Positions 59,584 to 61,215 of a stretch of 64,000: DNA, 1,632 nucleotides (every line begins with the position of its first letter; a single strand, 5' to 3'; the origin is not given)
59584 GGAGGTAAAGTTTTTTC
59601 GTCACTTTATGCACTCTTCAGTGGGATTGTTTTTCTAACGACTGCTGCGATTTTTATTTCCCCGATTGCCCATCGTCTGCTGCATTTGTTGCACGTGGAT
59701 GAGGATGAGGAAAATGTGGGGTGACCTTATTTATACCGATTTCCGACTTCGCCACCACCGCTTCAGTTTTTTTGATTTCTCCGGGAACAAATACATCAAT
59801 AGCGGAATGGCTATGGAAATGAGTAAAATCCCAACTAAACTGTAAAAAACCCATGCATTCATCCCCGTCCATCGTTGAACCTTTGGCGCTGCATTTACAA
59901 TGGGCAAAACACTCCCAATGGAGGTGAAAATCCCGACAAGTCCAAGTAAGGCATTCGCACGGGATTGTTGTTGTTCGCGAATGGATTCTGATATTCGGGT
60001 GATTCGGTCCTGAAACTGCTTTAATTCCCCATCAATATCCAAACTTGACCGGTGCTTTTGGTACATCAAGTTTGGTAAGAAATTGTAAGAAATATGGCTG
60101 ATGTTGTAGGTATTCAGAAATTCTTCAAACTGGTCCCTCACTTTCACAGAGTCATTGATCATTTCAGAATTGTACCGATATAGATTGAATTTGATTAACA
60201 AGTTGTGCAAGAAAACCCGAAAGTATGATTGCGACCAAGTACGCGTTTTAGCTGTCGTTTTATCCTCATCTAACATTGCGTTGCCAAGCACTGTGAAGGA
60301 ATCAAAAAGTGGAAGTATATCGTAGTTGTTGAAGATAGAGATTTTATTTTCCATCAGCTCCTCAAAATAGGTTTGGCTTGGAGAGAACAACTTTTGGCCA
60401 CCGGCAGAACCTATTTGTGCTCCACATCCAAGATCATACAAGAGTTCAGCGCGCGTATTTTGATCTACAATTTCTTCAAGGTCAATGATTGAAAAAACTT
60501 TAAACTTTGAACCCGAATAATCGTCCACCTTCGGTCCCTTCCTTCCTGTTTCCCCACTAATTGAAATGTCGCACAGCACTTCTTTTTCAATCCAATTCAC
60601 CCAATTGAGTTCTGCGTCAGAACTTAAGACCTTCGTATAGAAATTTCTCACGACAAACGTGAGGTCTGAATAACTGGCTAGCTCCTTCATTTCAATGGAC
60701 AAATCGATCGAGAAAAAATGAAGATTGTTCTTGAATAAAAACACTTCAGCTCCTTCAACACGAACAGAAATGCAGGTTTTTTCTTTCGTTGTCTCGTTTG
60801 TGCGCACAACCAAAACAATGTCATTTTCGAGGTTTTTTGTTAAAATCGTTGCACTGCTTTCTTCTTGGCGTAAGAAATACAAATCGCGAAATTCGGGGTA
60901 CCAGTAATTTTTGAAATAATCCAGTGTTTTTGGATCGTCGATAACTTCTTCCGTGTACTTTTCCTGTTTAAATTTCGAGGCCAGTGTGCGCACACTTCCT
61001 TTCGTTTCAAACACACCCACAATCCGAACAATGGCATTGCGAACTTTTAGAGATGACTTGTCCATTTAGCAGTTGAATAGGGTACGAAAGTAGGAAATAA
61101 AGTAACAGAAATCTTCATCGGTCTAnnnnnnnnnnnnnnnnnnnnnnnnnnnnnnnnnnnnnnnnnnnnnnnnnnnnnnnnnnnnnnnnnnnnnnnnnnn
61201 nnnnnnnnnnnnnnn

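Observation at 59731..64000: Candidate undescribed conflict/defence operon: two HEPN-like/NACHT-like paralogs, a Cys-rich micro-ORF and a CorA-like membrane protein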

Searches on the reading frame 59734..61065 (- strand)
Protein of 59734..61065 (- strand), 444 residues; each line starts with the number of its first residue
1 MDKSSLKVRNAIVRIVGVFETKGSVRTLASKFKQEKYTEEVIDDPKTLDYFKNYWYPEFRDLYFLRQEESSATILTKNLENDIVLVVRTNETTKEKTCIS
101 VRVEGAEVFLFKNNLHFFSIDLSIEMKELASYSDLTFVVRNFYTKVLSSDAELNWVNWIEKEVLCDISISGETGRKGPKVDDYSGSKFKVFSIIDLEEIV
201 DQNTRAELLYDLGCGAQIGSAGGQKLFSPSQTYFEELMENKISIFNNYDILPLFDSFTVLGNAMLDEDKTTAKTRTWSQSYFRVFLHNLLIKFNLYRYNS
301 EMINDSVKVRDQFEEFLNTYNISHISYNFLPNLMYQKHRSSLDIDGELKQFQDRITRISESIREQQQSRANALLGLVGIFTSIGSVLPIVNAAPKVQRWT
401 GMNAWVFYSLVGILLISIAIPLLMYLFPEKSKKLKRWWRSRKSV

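Call 7: search_protein_families(library=pfam, proteins=[window:59734-61065:-], max_evalue=1)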
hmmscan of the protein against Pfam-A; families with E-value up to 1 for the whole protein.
window:59734-61065:- (444 aa): 0 families

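Call 8: search_protein_families(library=padloc, proteins=[window:59734-61065:-], max_evalue=1)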
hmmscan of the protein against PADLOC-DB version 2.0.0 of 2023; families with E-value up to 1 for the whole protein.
window:59734-61065:- (444 aa): 2 families
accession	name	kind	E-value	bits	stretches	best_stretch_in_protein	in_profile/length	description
PDLC01174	CorA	-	4.5e-10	37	2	304-423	319-437/446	CorA-like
PDLC01043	CorA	-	1e-07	29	2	256-392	263-413/457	CorA-like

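Call 9: search_protein_families(library=ncbifam, proteins=[window:59734-61065:-], max_evalue=1)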
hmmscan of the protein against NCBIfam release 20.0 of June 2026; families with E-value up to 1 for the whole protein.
window:59734-61065:- (444 aa): 0 families

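Call 25: find_homologous_proteins(query=window:59734-61065:-, max_evalue=0.001)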
Query window:59734-61065:- (444 aa): 336 proteins with E <= 0.001 among 4654 candidates; the best 120 are listed.
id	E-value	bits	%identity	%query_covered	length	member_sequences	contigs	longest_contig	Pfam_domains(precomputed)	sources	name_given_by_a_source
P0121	8.5e-293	989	100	100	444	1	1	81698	-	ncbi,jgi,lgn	ncbi:MAG: hypothetical protein RL632_249 [Bacteroidota bacterium]|jgi:hypothetical protein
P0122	4.1e-206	703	71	99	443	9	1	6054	-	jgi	-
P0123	4.2e-176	604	59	100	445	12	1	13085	-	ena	-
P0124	7.6e-174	597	58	100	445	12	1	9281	-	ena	-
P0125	7.5e-168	577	59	99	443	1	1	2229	-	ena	-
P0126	8.0e-168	577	57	100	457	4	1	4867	-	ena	-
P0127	2.4e-167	576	58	99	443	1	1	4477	-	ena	-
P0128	2.8e-167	575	59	99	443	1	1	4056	-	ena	-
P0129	7.8e-167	574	58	99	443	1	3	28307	-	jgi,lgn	-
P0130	2.5e-166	572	58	99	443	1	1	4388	-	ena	-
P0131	3.1e-166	572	58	99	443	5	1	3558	-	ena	-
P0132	2.4e-165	569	58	99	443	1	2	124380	-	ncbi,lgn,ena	-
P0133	1.3e-164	566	58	96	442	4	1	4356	-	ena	-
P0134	6.2e-164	564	56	100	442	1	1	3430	-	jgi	jgi:hypothetical protein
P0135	3.9e-163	562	57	99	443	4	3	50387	-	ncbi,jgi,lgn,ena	jgi:hypothetical protein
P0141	1.1e-155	537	55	100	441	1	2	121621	-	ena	-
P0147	5.3e-145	502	53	100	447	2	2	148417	-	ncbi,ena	-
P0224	3.7e-126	440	49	99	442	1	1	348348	-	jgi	jgi:hypothetical protein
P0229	1.9e-125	438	49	99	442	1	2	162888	-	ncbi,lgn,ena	-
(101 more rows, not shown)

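Call 31: search_solved_structures(query=A1, max_evalue=1, show_alignments=2)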
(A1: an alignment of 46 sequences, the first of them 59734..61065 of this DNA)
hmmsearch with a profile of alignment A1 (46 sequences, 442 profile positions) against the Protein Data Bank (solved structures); distinct sequences matched with E-value up to 1: 0.

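Call 40: predict_structure(alignment_id=A1)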
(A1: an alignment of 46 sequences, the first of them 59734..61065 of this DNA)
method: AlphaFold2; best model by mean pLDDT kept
length: 444 residues; sequences in the alignment: 46
mean_pLDDT: 82.3   pTM: 0.77
mean pLDDT of the five models: 82.3, 81.8, 80.4, 75.1, 73.7
residues with pLDDT >= 90: 187; 70-90: 170; 50-70: 66; < 50: 21
segments of 3 or more residues with pLDDT < 50: 172-177, 377-385
pLDDT, mean of each block of 10 residues (from residue 1): 91 94 87 95 86 90 85 93 92 91 96 90 96 93 84 90 89 47 67 95 92 88 74 88 86 93 91 91 95 82 67 81 87 93 84 69 58 48 47 75 82 79 68 67 54
secondary structure, 60 per line:
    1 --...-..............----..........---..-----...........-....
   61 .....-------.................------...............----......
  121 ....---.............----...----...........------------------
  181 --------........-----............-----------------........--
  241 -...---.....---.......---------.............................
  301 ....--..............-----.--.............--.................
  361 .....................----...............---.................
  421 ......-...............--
elements in order: E7-20 H25-34 H45-54 H57-65 E73-89 E96-110 E115-124 H129-140 E145-147 E152-154 H155-162 E189-196 H202-213 H231-238 E242-244 E248-252 E256-262 H272-304 H307-320 H329-341 H344-381 H386-400 H404-426 H428-442

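Call 45: fold_search(model_id=the predicted structure, library=pdb)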
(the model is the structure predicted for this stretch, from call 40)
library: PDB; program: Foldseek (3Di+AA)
matches with E <= 10: 637; with E <= 0.001: 0
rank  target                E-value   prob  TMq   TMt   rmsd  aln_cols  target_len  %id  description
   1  8tmd_A                1.6e-03  0.87  0.17  0.21  17.1       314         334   11  Cryo-EM structure of CorA in complex with conformation-specific synthetic antibody C18 and 100 uM MgCl2, State MG0.1-1 (released 2025-02-12)
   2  8tmd_E                1.4e-02  0.54  0.16  0.19  16.0       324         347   11  Cryo-EM structure of CorA in complex with conformation-specific synthetic antibody C18 and 100 uM MgCl2, State MG0.1-1 (released 2025-02-12)
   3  8tmc_B                1.5e-02  0.51  0.19  0.24  18.1       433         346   10  Cryo-EM structure of CorA in complex with conformation-specific synthetic antibody C12 and 20 mM MgCl2, State MG20-2 (released 2025-02-12)
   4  8tmn_C                1.6e-02  0.66  0.17  0.22  16.7       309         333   12  Cryo-EM structure of magnesium depleted CorA in complex with conformation-specific synthetic antibody C18, State MGD-1 (released 2025-02-12)
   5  5jrw_D                1.9e-02  0.63  0.17  0.22  16.6       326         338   12  Crystal structure of Thermotoga maritima mutant D89R/D253R (released 2017-01-25)
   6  8tmn_E                2.3e-02  0.51  0.16  0.20  14.9       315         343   11  Cryo-EM structure of magnesium depleted CorA in complex with conformation-specific synthetic antibody C18, State MGD-1 (released 2025-02-12)
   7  8tmi_E                2.9e-02  0.35  0.18  0.22  17.7       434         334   10  Cryo-EM structure of CorA in complex with conformation-specific synthetic antibody C18 and 100 uM MgCl2, State MG0.1-2 (released 2025-02-12)
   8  2f2a_B                3.7e-02  0.30  0.18  0.19  10.8       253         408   11  Structure of tRNA-Dependent Amidotransferase GatCAB complexed with Gln (released 2006-07-18)
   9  3c6k_A                4.4e-02  0.63  0.11  0.13  10.0       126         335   10  Crystal structure of human spermine synthase in complex with spermidine and 5-methylthioadenosine (released 2008-02-19)
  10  9l12_A                4.7e-02  0.08  0.10  0.06  26.3       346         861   10  Crystal structure of Cas12h ternary complex (released 2025-06-11)
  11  8tme_C                5.6e-02  0.33  0.16  0.20  17.5       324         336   11  Cryo-EM structure of CorA in complex with conformation-specific synthetic antibody C18 and 100 uM MgCl2, State MG0.1-1 (released 2025-02-12)
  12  2g5h_B                6.7e-02  0.14  0.18  0.20  15.0       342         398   11  Structure of tRNA-Dependent Amidotransferase GatCAB (released 2006-07-18)
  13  8zqh_A                6.7e-02  0.06  0.08  0.05  26.3       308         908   11  Cryo-EM structure of Cas12X with crRNA and Target DNA, Conformation 3 (released 2025-06-11)
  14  8wru_A                7.9e-02  0.07  0.09  0.06  24.2       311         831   12  Cryo-EM structure of Cas12-2/crRNA/Target DNA complex (released 2025-04-16)
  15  8zqs_A                7.9e-02  0.06  0.09  0.07  24.4       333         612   12  Cryo-EM structure of Cas12X with crRNA and Target DNA, Conformation 1 (released 2025-06-11)
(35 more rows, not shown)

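Call 83: find_encoding_contigs(protein=P0224, flank=10000, max_places=1)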
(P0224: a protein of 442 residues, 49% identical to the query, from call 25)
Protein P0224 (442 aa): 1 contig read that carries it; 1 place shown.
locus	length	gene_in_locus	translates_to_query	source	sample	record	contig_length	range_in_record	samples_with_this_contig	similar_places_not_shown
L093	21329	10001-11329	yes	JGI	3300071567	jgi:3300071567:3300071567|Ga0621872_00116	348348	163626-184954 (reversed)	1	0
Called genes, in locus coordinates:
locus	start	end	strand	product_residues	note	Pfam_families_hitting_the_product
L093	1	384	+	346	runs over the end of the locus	PF00004:AAA, PF17866:AAA_lid_6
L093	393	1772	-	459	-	-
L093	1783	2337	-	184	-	PF03061:4HBT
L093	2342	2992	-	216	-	-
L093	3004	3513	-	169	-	-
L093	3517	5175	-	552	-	-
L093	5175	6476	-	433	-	PF00691:OmpA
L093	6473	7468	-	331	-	-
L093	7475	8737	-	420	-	PF14362:DUF4407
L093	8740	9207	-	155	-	-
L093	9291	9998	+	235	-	PF19647:Septknot, PF08239:SH3_3 (faint)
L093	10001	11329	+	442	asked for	-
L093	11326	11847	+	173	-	-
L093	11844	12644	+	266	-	-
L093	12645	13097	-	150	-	-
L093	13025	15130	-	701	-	-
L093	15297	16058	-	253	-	-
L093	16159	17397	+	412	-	-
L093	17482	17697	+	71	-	-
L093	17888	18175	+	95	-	PF21956:DUF6922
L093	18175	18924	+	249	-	PF08843:AbiEii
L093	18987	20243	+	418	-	PF09903:DUF2130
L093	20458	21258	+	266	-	-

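Call 84: find_encoding_contigs(protein=P0147, flank=10000, max_places=1)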
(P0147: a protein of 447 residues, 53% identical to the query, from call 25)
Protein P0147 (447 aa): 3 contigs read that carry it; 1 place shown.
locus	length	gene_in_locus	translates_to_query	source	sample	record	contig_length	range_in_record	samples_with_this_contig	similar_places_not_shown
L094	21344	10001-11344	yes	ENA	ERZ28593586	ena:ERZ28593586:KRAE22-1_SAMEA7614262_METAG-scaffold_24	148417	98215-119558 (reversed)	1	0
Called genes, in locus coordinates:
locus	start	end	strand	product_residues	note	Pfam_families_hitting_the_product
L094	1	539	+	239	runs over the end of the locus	-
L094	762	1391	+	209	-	-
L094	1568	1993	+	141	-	-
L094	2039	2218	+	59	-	-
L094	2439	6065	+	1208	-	PF00536:SAM_1 (weak), PF07647:SAM_2 (weak), PF13424:TPR_12, PF13424:TPR_12, PF13374:TPR_10, PF13424:TPR_12, PF13424:TPR_12, PF13424:TPR_12, +14 more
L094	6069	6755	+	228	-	PF10677:DUF2490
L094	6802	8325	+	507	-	PF07676:PD40 (faint), PF00691:OmpA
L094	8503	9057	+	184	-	PF03061:4HBT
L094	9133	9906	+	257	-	-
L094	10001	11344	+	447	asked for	-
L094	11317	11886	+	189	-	-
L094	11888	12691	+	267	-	-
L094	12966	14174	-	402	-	PF17293:Arm-DNA-bind_5, PF13102:Phage_int_SAM_5, PF00589:Phage_integrase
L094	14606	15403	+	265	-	PF00308:Bac_DnaA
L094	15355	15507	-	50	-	-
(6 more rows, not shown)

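Call 85: find_encoding_contigs(protein=P0229, flank=10000, max_places=1)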
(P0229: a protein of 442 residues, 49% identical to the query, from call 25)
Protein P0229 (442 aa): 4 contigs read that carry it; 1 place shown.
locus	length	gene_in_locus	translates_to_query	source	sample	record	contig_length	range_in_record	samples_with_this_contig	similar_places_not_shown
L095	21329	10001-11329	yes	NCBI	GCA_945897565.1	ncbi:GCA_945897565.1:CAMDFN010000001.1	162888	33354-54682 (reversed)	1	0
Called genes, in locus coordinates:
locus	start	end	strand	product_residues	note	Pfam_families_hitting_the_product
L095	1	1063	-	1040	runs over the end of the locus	-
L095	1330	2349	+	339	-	PF00004:AAA, PF17866:AAA_lid_6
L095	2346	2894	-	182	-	PF03061:4HBT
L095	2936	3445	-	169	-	-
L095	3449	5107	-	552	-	-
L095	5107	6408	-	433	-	PF00691:OmpA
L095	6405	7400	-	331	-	-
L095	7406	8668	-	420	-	PF14362:DUF4407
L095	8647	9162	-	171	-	-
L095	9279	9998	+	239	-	PF19647:Septknot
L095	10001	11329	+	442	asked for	-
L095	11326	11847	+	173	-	-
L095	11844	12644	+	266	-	PF04338:DUF481 (weak)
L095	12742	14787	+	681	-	PF00583:Acetyltransf_1 (weak)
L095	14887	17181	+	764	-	PF05970:PIF1, PF13191:AAA_16 (faint), PF13245:AAA_19, PF13401:AAA_22, PF13604:AAA_30, PF01443:Viral_helicase1 (faint), PF14493:HTH_40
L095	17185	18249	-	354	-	PF00108:Thiolase_N (faint), PF08545:ACP_syn_III, PF08541:ACP_syn_III_C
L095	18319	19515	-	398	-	-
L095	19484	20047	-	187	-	PF07638:Sigma70_ECF, PF04542:Sigma70_r2, PF08281:Sigma70_r4_2, PF04545:Sigma70_r4 (weak)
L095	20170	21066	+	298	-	-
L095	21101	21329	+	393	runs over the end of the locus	PF24996:NANM (faint), PF07646:Kelch_2 (faint), PF24681:Kelch_KLHDC2_KLHL20_DRC7, PF25210:Kelch_FKB95 (faint), PF13415:Beta-prop_FBX42, PF24981:Beta-prop_ATRN-LZTR1, PF01344:Kelch_1, PF13964:Beta-prop_Calicin (weak), +1 more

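Call 95: find_encoding_contigs(protein=P0132, flank=10000, max_places=1)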
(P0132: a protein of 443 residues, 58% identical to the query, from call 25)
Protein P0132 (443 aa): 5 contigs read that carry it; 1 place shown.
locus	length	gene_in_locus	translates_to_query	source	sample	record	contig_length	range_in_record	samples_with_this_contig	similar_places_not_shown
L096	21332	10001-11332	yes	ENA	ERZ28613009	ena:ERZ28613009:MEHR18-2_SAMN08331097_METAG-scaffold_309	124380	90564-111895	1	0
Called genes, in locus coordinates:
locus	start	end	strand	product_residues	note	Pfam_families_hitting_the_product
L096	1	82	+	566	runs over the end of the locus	-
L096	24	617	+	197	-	PF03994:DUF350 (weak)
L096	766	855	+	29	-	-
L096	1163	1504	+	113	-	-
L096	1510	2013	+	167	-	-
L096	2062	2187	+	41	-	-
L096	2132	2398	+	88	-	-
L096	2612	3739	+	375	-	PF13173:AAA_14, PF13635:DUF4143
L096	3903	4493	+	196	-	-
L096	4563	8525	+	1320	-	PF07719:TPR_2 (faint), PF00515:TPR_1 (faint), PF13181:TPR_8 (faint), PF13424:TPR_12, PF13374:TPR_10 (weak), PF13424:TPR_12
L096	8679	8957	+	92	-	-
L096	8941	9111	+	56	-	-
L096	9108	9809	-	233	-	-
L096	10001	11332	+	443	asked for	-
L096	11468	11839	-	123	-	-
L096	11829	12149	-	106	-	-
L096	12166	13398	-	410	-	PF17293:Arm-DNA-bind_5, PF13102:Phage_int_SAM_5, PF00589:Phage_integrase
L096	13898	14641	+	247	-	PF00656:Peptidase_C14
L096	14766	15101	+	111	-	-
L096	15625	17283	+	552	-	PF01841:Transglut_core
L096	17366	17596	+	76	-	-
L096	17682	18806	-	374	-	-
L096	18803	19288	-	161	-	PF13302:Acetyltransf_3 (weak), PF13673:Acetyltransf_10 (weak)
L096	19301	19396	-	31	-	-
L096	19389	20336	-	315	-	-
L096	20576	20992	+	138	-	-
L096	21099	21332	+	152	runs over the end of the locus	-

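Call 96: find_encoding_contigs(protein=P0141, flank=10000, max_places=1)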
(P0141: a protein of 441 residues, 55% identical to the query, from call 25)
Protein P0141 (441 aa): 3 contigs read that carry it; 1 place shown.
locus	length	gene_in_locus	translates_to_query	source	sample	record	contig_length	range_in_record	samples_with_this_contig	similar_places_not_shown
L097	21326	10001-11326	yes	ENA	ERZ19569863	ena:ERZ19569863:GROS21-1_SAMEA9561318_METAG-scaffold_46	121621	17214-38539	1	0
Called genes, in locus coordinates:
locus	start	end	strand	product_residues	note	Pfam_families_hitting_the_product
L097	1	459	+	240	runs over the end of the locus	-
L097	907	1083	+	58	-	-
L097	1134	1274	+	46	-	-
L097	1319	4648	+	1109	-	-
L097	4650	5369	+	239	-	-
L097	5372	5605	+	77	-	-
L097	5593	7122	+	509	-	-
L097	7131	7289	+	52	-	-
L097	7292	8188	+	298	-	-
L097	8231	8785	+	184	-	-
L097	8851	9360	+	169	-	-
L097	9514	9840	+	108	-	-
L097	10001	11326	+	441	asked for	-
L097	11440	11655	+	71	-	-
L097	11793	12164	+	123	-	PF20274:cREC_REC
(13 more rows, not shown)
